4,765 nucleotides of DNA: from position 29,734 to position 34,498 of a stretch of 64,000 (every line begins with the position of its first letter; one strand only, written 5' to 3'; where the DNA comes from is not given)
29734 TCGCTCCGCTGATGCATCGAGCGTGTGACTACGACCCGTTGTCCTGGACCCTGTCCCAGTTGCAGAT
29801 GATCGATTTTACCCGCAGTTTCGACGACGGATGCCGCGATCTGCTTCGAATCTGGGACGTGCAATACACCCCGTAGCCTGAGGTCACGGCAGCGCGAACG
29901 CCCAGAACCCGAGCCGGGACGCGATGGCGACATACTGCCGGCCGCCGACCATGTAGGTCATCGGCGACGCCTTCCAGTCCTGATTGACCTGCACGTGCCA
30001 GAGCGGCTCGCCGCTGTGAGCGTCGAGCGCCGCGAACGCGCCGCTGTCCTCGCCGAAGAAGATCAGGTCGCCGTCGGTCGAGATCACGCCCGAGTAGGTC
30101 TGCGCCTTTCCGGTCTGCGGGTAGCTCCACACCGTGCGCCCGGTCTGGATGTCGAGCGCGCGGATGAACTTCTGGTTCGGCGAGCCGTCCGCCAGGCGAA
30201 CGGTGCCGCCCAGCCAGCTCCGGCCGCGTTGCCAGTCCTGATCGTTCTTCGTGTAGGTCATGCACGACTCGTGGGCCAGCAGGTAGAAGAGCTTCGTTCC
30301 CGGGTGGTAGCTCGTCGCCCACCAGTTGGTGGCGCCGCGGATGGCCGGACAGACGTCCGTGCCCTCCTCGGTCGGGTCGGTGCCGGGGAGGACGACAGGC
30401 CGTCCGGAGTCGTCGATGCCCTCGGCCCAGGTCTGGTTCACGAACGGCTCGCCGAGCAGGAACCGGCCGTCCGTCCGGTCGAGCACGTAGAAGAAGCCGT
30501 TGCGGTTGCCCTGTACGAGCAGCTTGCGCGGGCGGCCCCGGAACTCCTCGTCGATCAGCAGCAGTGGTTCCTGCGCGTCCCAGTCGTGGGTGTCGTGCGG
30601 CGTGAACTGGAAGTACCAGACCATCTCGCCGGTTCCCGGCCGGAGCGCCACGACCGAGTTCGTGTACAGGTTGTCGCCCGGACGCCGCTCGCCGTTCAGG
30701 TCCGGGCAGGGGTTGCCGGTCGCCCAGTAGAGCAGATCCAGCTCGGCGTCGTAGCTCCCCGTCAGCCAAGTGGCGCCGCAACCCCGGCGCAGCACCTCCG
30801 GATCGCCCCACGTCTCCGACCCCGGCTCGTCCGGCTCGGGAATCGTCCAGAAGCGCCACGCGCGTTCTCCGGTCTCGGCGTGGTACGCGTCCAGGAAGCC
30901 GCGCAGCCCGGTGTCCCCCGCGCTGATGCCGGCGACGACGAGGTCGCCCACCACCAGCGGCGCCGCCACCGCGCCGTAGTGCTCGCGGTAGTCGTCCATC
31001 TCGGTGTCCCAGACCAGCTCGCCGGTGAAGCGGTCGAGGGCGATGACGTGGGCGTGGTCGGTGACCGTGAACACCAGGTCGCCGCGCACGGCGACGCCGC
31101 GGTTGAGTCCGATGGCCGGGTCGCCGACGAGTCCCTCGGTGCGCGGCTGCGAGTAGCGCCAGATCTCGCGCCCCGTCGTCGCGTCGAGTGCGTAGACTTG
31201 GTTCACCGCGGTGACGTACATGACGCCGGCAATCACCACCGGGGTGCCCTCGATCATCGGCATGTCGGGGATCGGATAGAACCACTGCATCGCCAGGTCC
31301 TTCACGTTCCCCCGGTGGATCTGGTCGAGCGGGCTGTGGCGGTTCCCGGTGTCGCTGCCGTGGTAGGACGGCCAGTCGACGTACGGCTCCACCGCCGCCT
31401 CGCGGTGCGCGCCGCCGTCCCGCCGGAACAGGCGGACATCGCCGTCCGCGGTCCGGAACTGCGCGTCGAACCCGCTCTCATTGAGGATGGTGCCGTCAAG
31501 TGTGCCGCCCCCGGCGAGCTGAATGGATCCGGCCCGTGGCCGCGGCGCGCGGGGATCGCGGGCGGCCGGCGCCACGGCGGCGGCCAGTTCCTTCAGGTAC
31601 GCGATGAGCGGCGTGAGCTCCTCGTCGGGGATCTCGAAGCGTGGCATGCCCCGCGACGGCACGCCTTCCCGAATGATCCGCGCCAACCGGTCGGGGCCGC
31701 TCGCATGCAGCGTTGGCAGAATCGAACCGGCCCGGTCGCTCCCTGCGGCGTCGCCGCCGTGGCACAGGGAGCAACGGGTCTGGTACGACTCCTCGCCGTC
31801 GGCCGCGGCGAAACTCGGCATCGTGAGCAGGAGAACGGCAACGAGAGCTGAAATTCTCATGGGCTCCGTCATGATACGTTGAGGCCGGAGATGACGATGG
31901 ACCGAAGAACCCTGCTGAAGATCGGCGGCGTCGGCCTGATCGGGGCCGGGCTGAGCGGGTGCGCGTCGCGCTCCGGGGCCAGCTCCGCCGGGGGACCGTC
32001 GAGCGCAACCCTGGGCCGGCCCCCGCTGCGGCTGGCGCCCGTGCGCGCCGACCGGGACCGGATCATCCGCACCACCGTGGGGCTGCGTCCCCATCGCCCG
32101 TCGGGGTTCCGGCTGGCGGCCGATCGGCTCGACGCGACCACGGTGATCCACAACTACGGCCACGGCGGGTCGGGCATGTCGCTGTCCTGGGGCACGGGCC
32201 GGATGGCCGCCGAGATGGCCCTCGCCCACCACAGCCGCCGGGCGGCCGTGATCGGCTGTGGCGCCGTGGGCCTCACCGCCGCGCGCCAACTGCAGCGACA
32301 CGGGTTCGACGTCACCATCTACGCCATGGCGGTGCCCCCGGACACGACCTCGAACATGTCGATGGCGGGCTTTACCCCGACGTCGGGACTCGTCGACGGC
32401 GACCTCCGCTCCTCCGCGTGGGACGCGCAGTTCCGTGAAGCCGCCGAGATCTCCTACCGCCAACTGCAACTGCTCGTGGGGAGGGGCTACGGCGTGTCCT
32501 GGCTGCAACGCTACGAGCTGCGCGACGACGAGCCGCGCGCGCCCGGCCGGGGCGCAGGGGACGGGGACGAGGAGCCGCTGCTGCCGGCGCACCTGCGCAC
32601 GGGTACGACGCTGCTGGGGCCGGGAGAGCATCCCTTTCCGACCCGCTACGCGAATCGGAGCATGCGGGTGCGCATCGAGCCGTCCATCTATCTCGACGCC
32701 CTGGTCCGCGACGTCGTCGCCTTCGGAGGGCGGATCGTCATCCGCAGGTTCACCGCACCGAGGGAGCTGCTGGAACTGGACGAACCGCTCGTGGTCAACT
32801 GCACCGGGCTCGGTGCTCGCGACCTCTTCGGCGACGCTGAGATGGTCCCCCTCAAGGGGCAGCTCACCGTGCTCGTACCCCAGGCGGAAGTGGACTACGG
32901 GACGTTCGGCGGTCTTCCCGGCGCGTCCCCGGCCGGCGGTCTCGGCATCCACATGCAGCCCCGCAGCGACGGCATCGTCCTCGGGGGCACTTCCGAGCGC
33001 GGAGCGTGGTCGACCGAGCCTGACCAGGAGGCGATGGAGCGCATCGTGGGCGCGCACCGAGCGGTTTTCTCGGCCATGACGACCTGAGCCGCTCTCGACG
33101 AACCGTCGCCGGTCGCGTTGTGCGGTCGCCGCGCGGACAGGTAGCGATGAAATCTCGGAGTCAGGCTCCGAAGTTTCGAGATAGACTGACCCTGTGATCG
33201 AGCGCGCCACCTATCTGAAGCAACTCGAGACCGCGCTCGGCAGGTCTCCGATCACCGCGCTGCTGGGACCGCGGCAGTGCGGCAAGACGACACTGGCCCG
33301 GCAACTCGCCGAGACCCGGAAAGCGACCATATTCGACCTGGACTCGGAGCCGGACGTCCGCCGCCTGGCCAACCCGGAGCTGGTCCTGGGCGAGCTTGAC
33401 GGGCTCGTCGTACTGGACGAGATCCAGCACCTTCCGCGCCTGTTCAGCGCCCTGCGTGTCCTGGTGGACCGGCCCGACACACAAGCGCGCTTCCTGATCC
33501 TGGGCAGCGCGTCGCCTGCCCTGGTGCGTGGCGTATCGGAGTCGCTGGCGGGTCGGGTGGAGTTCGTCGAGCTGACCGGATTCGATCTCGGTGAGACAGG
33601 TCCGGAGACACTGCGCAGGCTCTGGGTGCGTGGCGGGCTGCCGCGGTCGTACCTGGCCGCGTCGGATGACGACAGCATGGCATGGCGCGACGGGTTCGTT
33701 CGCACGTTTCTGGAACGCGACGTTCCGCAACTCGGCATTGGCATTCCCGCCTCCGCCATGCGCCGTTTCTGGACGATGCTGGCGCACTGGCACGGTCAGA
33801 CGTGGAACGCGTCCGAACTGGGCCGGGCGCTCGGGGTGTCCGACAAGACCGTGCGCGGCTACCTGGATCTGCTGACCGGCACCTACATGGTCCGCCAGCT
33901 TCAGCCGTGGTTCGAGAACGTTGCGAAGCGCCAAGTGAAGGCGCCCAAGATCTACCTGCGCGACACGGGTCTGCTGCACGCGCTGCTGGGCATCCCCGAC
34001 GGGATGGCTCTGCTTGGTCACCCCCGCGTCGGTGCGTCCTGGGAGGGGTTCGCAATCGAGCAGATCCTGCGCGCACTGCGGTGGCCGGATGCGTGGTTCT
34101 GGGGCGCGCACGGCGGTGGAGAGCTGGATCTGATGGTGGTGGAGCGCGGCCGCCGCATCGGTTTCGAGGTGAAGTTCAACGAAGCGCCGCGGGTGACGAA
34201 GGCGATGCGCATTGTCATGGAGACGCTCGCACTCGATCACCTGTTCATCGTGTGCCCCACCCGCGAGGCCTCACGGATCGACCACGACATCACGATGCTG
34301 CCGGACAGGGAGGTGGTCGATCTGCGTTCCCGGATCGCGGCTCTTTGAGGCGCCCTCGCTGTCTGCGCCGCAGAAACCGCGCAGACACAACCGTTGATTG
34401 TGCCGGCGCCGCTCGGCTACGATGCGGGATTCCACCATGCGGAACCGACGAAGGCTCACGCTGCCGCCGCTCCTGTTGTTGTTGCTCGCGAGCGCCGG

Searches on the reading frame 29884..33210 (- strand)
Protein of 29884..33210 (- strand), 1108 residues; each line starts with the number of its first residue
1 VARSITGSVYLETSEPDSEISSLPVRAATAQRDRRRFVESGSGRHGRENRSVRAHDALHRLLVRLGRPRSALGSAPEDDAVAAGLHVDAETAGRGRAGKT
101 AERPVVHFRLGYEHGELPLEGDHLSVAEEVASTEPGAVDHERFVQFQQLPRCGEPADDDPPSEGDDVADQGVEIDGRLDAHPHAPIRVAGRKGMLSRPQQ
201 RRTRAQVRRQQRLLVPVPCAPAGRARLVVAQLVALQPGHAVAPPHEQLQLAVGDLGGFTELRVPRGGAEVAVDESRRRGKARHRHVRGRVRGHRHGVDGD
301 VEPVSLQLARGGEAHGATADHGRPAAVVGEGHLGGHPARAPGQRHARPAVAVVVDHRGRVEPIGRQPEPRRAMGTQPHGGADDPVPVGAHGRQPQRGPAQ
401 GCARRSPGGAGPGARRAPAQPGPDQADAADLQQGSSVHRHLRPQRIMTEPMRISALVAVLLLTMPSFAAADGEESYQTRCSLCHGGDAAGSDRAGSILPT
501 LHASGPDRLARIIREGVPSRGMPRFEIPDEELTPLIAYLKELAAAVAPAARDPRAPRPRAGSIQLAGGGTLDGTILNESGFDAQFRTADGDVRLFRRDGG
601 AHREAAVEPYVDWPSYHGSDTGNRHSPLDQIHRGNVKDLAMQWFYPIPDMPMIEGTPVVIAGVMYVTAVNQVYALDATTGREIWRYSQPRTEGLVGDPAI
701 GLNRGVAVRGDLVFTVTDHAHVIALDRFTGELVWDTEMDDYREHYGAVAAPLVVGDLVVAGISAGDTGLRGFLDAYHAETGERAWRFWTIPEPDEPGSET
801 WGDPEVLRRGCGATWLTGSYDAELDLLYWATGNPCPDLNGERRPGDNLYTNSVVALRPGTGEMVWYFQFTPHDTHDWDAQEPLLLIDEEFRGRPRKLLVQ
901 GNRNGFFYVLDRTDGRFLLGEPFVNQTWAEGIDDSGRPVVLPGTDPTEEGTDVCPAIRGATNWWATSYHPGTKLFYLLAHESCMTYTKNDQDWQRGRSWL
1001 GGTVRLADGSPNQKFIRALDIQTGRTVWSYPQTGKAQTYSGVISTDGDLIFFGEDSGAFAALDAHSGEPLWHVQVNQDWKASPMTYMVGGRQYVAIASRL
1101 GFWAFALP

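Call 46: search_protein_families(library=pfam, proteins=[window:29884-33210:-], max_evalue=0.001)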
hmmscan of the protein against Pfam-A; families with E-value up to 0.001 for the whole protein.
window:29884-33210:- (1108 aa): 5 families
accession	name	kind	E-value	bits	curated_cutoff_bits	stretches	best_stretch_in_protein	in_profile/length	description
PF01011.28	PQQ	-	2.3e-79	268.1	26.7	2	613-918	1-335/595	Glucose/ethanol/alcohol dehydrogenase, beta-propeller domain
PF13360.13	PQQ_2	-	2.3e-25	90.1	27.6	2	671-787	4-99/233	Outer membrane protein assembly factor BamB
PF13570.13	Beta-prop_ACSF4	-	2.2e-10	40.9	133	1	1013-1090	29-104/329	Beta-alanine-activating enzyme, beta-propeller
PF13442.11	Cytochrome_CBB3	-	2.3e-10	41.1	27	1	468-539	2-68/68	Cytochrome C oxidase, cbb3-type, subunit III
PF00034.26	Cytochrom_C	-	0.00056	21.6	21.3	0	469-542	1-89/90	Cytochrome c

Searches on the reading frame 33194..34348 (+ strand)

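Call 46: search_protein_families(library=pfam, proteins=[window:33194-34348:+], max_evalue=0.001)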
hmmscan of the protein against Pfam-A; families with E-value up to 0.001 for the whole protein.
window:33194-34348:+ (384 aa): 5 families
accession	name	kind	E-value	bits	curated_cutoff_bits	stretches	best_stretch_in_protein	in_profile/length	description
PF13635.12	DUF4143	-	1.2e-42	145.8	28.1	1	174-328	1-159/160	Domain of unknown function (DUF4143)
PF13173.12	AAA_14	-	9.3e-24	84.3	27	1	19-134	3-127/129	AAA domain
PF13401.12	AAA_22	-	3.7e-05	24.5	27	0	20-43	7-30/130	AAA domain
PF01637.24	ATPase_2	-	0.00012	22.4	33.2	1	3-44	3-46/225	ATPase domain predominantly from Archaea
PF00004.35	AAA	-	0.00075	20.4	21.2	0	23-52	3-32/131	ATPase family associated with various cellular activities (AAA)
